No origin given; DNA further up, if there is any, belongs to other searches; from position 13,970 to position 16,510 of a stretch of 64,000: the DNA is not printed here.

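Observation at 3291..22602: Probable beta-1,2-glucan (cyclic glucan/OPG) utilisation locus in a Chloroflexota-like genome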

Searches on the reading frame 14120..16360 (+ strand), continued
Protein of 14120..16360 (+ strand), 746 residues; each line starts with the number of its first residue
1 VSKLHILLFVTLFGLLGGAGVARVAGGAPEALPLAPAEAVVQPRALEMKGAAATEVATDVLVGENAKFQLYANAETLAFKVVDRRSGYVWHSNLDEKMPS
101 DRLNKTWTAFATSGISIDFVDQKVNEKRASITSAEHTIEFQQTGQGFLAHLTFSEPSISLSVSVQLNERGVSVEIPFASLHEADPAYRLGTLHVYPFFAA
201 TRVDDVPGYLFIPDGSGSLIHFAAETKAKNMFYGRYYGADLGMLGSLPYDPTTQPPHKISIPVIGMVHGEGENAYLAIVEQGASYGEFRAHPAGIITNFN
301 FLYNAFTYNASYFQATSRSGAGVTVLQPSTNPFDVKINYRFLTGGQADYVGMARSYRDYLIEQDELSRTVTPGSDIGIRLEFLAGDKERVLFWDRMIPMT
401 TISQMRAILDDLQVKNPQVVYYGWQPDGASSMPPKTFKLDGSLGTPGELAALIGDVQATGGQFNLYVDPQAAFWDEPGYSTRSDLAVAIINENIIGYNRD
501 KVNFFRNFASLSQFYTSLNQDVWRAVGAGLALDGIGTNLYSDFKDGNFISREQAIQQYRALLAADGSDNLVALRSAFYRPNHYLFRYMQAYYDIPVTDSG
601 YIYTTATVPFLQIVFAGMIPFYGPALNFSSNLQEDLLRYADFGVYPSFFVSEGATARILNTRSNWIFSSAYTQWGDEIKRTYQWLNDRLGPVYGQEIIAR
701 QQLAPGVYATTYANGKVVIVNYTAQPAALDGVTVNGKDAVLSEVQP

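Call 52: search_protein_families(library=pfam, alignment_id=A4, max_evalue=0.00001)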
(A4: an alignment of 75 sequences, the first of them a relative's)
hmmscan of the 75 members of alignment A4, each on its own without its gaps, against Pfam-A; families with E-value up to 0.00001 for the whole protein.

A. member 1, L057:14-1534:+ (506 aa): 0 families

B. families by the number of members that match (of 75 scanned): 106 families (the first 25 are shown)
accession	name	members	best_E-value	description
PF04616.20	Glyco_hydro_43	8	4.8e-51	Glycosyl hydrolases family 43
PF00722.28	Glyco_hydro_16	5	6.4e-31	Glycosyl hydrolases family 16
PF03935.22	SKN1_KRE6_Sbg1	5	4.2e-16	Beta-glucan synthesis-associated protein SKN1/KRE6/Sbg1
PF06964.18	Alpha-L-AF_C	4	1.3e-53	Alpha-L-arabinofuranosidase C-terminal domain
PF02836.23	Glyco_hydro_2_C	4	6.4e-28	Glycosyl hydrolases family 2, TIM barrel domain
PF02837.24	Glyco_hydro_2_N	4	1.2e-26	Glycosyl hydrolases family 2, sugar binding domain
PF01547.30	SBP_bac_1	4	3.9e-23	Bacterial extracellular solute-binding protein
PF00703.27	Glyco_hydro_2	4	4.8e-19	Glycosyl hydrolases family 2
PF22666.2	Glyco_hydro_2_N2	4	2e-08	Glycosyl hydrolase 2 galactose-binding domain-like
PF01055.32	Glyco_hydro_31_2nd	3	1.2e-54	Glycosyl hydrolases family 31 TIM-barrel domain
PF16369.11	GH43_C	3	1.8e-32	C-terminal lipocalin-like domain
PF00165.29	HTH_AraC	3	5.8e-24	Bacterial regulatory helix-turn-helix proteins, AraC family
PF12833.13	HTH_18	3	1.1e-23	Helix-turn-helix domain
PF21365.3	Glyco_hydro_31_3rd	3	3.1e-18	Glycosyl hydrolase family 31 C-terminal domain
PF02311.25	AraC_binding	3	1.6e-15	AraC-like ligand binding domain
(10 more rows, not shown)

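Call 56: find_homologous_proteins(query=A2, max_evalue=1e-20)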
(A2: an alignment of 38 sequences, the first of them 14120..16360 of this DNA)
Query A2 (38 sequences) (746 aa, profile of the alignment): 718 proteins with E <= 1e-20 among 8000 candidates; the best 120 are listed.
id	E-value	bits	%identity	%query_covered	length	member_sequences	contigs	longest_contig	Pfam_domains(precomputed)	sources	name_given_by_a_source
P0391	8.9e-268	909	35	91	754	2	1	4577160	PF18952.7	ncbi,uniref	ncbi:DUF5696 domain-containing protein [Neobacillus sp. SCS-31]|uniref:DUF5696 domain-containing pro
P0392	2.4e-263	894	61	92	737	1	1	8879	PF18952.7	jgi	jgi:hypothetical protein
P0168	1.2e-262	892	64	92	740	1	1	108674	PF18952.7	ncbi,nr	ncbi:MAG: hypothetical protein HYZ49_09675 [Chloroflexi bacterium]|nr:hypothetical protein [Chlorofl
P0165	1.2e-262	892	64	92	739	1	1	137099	PF18952.7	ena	-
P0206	7.3e-261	886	62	92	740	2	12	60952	PF18952.7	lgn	-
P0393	9.5e-261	885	58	92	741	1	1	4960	PF18952.7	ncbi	-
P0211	1.4e-260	885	63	92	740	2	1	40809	PF18952.7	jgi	jgi:hypothetical protein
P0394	6.6e-260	882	62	92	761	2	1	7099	PF18952.7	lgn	-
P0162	6.4e-259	879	63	92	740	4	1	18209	PF18952.7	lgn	-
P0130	7.1e-259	879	62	100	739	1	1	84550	PF18952.7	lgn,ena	-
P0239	1.1e-258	879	57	100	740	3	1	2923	PF18952.7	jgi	-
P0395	1.5e-258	878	58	92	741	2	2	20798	PF18952.7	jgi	-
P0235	3.0e-258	877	61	92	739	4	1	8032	PF18952.7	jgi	jgi:hypothetical protein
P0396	3.2e-258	877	60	92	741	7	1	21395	PF18952.7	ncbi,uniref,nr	ncbi:MAG: hypothetical protein XD73_0472 [Anaerolinea thermophila]|uniref:Uncharacterized protein n=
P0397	4.0e-258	877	59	99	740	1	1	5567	PF18952.7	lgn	-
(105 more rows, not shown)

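Call 68: predict_structure(alignment_id=A2)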
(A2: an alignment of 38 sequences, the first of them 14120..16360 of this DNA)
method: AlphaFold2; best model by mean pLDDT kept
length: 746 residues; sequences in the alignment: 38
mean_pLDDT: 87.5   pTM: 0.89
mean pLDDT of the five models: 87.5, 86.7, 86.3, 86.0, 85.5
residues with pLDDT >= 90: 522; 70-90: 143; 50-70: 24; < 50: 57
segments of 3 or more residues with pLDDT < 50: 1-5, 14-55, 566-572
pLDDT, mean of each block of 10 residues (from residue 1): 48 42 31 32 36 59 97 94 94 82 88 94 90 89 96 96 97 98 95 96 91 95 81 91 74 77 95 96 96 90 96 86 89 98 96 98 93 94 94 93 98 95 94 87 95 94 93 89 93 84 90 85 80 91 91 94 57 78 94 93 87 97 96 97 98 94 92 98 98 97 94 96 92 94 75
secondary structure, 60 per line:
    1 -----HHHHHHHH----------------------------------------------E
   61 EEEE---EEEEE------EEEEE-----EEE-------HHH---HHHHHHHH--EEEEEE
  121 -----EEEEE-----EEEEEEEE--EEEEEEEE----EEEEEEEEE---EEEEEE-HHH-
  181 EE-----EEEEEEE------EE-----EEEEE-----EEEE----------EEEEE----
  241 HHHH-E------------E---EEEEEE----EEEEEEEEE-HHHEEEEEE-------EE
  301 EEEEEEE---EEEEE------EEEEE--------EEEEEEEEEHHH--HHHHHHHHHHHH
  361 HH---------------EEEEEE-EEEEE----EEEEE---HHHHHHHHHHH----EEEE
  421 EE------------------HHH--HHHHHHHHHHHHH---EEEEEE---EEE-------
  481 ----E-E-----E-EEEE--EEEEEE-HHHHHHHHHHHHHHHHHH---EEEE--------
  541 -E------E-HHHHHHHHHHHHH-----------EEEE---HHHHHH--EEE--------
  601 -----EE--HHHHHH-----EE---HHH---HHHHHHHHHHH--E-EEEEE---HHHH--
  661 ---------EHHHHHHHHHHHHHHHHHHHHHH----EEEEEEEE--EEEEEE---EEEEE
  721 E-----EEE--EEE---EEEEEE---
elements in order (helices of 4 or more, strands of 3 or more residues): H6-13 E60-64 E68-72 E79-83 E89-91 H105-112 E115-120 E126-130 E136-143 E146-153 E158-166 E170-175 E188-194 E208-212 E218-221 E232-236 H241-244 E263-268 E273-281 E286-291 E299-307 E311-315 E322-326 E335-343 H349-362 E378-383 E385-389 E394-398 H402-412 E417-422 H446-458 E462-467 E471-473 E495-498 E501-506 H508-525 E529-532 H551-563 E575-578 H582-587 E590-592 H610-615 H632-642 E647-651 H655-658 H671-692 E697-704 E707-712 E716-721 E727-729 E732-734 E738-743
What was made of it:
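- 14120..16360 (+): DUF5696 protein, 746 aa, N-terminal signal/anchor, GH129-like three-domain fold. AF2 pLDDT 87.5, pTM 0.89 (call 68).
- Tried and rejected: It was replaced by the diverse alignment A2 (call 68).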

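Call 70: fold_search(model_id=the predicted structure, library=pdb)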
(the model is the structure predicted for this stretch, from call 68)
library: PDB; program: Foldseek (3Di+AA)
matches with E <= 10: 1422; with E <= 0.001: 495
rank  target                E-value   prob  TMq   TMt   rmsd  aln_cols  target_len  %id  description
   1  5opq_A                7.0e-32  1.00  0.63  0.71   6.2       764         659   14  A 3,6-anhydro-D-galactosidase produced by Zobellia galactanivorans. This is an exo-lytic enzyme that hydrolyzes termin (released 2017-11-29)
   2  5opq_D                1.5e-31  1.00  0.62  0.69   6.8       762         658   14  A 3,6-anhydro-D-galactosidase produced by Zobellia galactanivorans. This is an exo-lytic enzyme that hydrolyzes termin (released 2017-11-29)
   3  8rzk_A                1.5e-30  1.00  0.63  0.70   5.6       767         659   14  The Michaelis complex of ZgGH129 D486N from Zobellia galactanivorans with neo-b/k-oligo-carrageenan tetrasaccharide (b (released 2024-07-31)
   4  5wzr_A                1.2e-25  1.00  0.60  0.70   6.2       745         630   14  Alpha-N-acetylgalactosaminidase NagBb from Bifidobacterium bifidum - Gal-NHAc-DNJ complex (released 2017-06-07)
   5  5wzn_A                2.7e-25  1.00  0.58  0.68   6.7       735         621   13  Alpha-N-acetylgalactosaminidase NagBb from Bifidobacterium bifidum - GalNAc complex (released 2017-06-07)
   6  5wzr_B                5.2e-25  1.00  0.60  0.70   6.1       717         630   12  Alpha-N-acetylgalactosaminidase NagBb from Bifidobacterium bifidum - Gal-NHAc-DNJ complex (released 2017-06-07)
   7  5wzn_B                7.1e-25  1.00  0.60  0.71   6.1       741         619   14  Alpha-N-acetylgalactosaminidase NagBb from Bifidobacterium bifidum - GalNAc complex (released 2017-06-07)
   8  5wzq_B                1.3e-24  1.00  0.60  0.71   5.7       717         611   14  Alpha-N-acetylgalactosaminidase NagBb from Bifidobacterium bifidum - quadruple mutant (released 2017-06-07)
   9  5wzq_A                1.3e-24  1.00  0.57  0.69   6.3       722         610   14  Alpha-N-acetylgalactosaminidase NagBb from Bifidobacterium bifidum - quadruple mutant (released 2017-06-07)
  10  5wzp_A                5.3e-24  1.00  0.60  0.72   5.7       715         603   14  Alpha-N-acetylgalactosaminidase NagBb from Bifidobacterium bifidum - ligand free (released 2017-06-07)
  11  5wzp_B                2.3e-23  1.00  0.57  0.69   5.9       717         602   12  Alpha-N-acetylgalactosaminidase NagBb from Bifidobacterium bifidum - ligand free (released 2017-06-07)
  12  6sh9_B                1.1e-17  1.00  0.46  0.29   9.1       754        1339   10  EngBF DARPin Fusion 4b D12 (released 2019-11-06)
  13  8a19_A                1.8e-17  1.00  0.45  0.28   9.2       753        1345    9  Structure of a leucinostatin derivative determined by host lattice display : L1E4V1 construct (released 2022-12-07)
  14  6qfo                  2.7e-17  1.00  0.46  0.28   9.3       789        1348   10  EngBF DARPin Fusion 9b 3G124 (released 2019-11-06)
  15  6qep                  3.4e-17  1.00  0.44  0.28   9.3       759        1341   10  EngBF DARPin Fusion 4b H14 (released 2019-11-06)
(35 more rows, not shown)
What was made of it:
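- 14120..16360 (+): Foldseek: ZgGH129 7e-32 (TM 0.63/0.71), NagBb 1e-25, GH101 1e-17, GH36/GH31 about 1e-13 (call 70).
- On GH129 (for DUF5696): Foldseek 7e-32, TM 0.63/0.71 to 5opq (call 70), using a model of pLDDT 87.5 (call 68).
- Closest known: GH129. Same: DUF5696 shares the beta-sandwich / (beta/alpha)8-like barrel / beta-sandwich fold (Foldseek 7e-32; call 70).
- DUF5696 has the fold of alpha-glycosidases (call 70).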

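Call 76: search_protein_families(library=ncbifam, proteins=[window:14120-16360:+], max_evalue=0.00001)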
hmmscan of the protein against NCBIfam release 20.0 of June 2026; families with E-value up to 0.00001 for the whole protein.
window:14120-16360:+ (746 aa): 0 families
